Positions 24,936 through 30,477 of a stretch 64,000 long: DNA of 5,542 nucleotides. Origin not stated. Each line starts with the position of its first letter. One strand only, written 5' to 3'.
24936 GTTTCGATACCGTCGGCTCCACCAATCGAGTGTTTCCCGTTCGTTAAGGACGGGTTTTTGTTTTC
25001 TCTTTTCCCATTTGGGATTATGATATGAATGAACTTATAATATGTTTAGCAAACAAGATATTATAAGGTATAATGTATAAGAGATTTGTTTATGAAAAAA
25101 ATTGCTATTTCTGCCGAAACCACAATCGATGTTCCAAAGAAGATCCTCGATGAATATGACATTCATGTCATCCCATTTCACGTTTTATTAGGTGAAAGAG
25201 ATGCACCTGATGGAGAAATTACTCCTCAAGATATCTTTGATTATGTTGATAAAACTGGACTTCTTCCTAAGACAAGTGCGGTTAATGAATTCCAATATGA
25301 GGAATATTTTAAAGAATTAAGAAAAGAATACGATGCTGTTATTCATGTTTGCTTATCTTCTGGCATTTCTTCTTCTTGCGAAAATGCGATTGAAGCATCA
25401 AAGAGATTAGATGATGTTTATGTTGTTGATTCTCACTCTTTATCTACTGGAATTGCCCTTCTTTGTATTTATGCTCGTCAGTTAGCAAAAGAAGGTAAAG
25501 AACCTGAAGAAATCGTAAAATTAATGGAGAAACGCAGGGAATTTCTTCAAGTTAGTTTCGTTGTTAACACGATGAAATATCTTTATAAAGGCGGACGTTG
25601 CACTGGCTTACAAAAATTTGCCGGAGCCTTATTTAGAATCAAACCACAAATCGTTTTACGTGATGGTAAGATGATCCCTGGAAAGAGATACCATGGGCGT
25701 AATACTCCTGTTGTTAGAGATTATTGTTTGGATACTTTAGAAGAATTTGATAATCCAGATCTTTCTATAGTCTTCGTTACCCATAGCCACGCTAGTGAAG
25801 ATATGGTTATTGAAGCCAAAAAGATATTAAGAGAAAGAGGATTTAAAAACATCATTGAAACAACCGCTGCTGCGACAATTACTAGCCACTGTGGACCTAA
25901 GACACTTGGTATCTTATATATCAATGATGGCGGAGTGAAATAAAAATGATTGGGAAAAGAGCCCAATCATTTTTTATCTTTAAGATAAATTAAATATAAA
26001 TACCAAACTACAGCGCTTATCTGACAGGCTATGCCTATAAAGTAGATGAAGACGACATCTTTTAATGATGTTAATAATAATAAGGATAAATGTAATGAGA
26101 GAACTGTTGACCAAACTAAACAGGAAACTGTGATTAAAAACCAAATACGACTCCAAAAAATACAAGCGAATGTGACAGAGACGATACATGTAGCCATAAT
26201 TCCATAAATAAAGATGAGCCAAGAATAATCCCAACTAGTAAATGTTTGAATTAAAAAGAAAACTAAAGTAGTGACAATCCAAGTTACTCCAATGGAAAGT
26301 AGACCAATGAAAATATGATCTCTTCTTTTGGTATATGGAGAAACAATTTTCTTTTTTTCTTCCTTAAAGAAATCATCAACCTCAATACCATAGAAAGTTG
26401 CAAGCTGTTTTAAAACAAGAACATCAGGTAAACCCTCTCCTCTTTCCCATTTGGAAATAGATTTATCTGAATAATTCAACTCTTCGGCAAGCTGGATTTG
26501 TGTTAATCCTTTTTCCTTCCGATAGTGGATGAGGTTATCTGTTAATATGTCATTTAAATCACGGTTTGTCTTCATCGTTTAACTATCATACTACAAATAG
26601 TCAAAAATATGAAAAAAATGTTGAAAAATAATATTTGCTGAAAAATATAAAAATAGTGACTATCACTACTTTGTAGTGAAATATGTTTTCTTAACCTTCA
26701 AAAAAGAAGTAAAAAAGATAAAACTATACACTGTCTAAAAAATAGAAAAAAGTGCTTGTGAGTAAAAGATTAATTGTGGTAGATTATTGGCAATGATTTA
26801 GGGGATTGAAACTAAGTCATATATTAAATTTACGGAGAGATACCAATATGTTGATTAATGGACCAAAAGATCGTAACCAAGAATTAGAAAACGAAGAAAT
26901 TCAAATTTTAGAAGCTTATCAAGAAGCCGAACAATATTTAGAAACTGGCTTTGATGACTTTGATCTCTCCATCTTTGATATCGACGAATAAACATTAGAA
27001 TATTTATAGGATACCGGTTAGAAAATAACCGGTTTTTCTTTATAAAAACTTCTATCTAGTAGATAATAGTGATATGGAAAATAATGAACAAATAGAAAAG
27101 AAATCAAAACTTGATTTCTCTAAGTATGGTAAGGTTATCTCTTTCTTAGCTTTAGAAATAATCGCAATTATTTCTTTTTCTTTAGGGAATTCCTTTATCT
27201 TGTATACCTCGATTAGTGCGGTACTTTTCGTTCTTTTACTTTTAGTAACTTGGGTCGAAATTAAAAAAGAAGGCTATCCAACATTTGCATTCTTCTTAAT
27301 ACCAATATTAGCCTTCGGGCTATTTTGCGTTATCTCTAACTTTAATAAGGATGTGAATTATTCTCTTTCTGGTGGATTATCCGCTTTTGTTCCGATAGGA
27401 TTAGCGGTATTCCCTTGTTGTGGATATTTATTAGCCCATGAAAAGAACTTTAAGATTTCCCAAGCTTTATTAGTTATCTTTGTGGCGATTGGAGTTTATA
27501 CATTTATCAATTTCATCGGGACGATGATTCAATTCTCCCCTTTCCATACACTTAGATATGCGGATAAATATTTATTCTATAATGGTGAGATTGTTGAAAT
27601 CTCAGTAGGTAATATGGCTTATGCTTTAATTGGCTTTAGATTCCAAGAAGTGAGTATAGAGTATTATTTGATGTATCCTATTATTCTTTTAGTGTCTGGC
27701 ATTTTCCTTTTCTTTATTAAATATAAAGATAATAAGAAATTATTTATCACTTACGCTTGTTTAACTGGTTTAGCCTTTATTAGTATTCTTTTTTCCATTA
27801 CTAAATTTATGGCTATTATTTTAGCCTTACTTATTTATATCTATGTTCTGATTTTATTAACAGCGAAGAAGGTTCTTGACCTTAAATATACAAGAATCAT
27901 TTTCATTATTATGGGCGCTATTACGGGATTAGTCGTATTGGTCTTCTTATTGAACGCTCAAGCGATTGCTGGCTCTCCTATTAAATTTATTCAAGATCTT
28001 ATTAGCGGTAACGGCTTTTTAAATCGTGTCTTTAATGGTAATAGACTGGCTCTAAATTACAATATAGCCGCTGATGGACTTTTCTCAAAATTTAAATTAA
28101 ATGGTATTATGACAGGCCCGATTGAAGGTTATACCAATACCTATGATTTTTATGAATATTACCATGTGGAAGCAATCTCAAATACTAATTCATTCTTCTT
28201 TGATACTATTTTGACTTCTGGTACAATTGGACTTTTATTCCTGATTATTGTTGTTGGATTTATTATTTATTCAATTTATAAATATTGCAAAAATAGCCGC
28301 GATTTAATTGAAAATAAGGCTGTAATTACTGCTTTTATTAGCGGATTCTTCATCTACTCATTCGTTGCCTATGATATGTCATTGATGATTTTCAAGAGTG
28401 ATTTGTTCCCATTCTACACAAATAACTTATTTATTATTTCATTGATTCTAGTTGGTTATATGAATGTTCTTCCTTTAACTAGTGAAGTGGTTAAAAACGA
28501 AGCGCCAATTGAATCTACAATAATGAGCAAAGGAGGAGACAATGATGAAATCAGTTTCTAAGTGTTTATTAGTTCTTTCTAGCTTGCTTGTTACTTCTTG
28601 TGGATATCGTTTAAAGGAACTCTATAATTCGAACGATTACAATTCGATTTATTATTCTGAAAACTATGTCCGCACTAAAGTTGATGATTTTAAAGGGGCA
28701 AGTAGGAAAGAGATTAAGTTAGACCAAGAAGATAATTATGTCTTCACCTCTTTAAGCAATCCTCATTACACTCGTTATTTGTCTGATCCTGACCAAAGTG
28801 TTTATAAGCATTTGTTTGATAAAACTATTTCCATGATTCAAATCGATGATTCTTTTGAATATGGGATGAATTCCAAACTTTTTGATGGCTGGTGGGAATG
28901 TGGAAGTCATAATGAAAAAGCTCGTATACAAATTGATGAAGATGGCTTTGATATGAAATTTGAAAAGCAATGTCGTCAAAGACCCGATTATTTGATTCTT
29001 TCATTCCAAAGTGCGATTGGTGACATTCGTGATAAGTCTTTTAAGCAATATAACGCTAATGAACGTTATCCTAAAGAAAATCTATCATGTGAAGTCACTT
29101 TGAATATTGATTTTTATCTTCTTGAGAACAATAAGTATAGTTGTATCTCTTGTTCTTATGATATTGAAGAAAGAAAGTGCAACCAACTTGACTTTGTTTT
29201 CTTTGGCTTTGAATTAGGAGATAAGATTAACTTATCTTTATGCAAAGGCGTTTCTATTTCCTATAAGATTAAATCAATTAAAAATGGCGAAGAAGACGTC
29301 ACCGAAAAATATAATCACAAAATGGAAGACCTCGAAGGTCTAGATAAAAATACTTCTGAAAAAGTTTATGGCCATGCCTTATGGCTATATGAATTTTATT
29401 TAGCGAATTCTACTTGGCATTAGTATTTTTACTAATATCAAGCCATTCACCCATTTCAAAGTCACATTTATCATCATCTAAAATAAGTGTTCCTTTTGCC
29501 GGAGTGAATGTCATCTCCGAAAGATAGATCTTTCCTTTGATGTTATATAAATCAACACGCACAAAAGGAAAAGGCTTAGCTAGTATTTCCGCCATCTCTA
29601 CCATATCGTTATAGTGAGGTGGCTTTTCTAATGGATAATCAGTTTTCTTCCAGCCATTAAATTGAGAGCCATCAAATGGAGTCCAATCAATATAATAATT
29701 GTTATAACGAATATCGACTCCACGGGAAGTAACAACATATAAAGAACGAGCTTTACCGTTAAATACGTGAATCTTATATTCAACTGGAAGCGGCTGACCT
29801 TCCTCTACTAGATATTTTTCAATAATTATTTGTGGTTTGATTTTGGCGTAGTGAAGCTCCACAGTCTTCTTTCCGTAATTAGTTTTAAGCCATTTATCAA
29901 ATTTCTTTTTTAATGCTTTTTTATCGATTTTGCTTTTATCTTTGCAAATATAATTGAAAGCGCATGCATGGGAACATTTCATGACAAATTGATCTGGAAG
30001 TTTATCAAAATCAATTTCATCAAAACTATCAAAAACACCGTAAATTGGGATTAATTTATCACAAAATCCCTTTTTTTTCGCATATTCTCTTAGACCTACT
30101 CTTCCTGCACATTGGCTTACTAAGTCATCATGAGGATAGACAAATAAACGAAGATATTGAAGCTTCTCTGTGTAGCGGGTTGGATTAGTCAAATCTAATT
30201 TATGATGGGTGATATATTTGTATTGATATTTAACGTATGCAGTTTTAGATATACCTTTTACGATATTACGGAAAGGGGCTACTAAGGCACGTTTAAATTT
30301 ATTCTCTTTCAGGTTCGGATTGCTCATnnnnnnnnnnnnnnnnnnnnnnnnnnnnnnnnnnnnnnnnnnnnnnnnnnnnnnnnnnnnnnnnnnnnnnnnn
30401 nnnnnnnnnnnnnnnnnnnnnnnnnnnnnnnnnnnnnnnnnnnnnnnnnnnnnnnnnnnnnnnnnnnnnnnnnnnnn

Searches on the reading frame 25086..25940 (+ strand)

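Call 8: search_protein_families(library=pfam, proteins=[window:25086-25940:+], max_evalue=0.001)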
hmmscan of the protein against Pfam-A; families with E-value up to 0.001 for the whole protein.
window:25086-25940:+ (285 aa): 2 families
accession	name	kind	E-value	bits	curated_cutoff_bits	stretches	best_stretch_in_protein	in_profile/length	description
PF02645.21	DegV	-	4.2e-55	187.5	27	1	5-280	1-279/280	Uncharacterised protein, DegV family COG1307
PF13684.11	FakA-like_C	-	0.00054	19.8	23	0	73-145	36-107/216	Fatty acid kinase subunit A-like, C-terminal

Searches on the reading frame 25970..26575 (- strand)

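Call 8: search_protein_families(library=pfam, proteins=[window:25970-26575:-], max_evalue=0.001)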
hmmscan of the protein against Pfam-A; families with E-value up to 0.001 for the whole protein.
window:25970-26575:- (202 aa): 3 families
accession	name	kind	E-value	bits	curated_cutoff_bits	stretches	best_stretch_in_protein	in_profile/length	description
PF01381.28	HTH_3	-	1.9e-14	53.9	23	1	18-69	4-55/55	Helix-turn-helix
PF13560.12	HTH_31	-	6.1e-09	36.5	27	1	17-67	8-59/64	Helix-turn-helix domain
PF12844.13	HTH_19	-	8.7e-08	32.4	30.2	1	18-71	7-60/64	Helix-turn-helix domain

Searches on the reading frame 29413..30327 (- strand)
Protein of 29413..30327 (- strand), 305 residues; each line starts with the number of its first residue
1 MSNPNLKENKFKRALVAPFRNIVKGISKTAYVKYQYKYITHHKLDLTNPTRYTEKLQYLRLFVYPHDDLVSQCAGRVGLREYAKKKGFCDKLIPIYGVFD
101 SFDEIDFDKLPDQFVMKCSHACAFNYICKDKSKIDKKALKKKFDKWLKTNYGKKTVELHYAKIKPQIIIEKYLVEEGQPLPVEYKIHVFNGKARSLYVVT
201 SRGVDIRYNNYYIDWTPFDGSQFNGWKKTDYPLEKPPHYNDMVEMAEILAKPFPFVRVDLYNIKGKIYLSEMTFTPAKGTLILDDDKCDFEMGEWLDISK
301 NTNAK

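Call 14: search_protein_families(library=pfam, proteins=[window:29413-30327:-], max_evalue=0.0001)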
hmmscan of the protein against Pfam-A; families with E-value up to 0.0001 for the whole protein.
window:29413-30327:- (305 aa): 1 family
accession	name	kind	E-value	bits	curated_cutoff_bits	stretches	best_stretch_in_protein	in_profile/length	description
PF14305.11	ATPgrasp_TupA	-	2.3e-38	132.5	25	1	81-295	26-239/241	TupA-like ATPgrasp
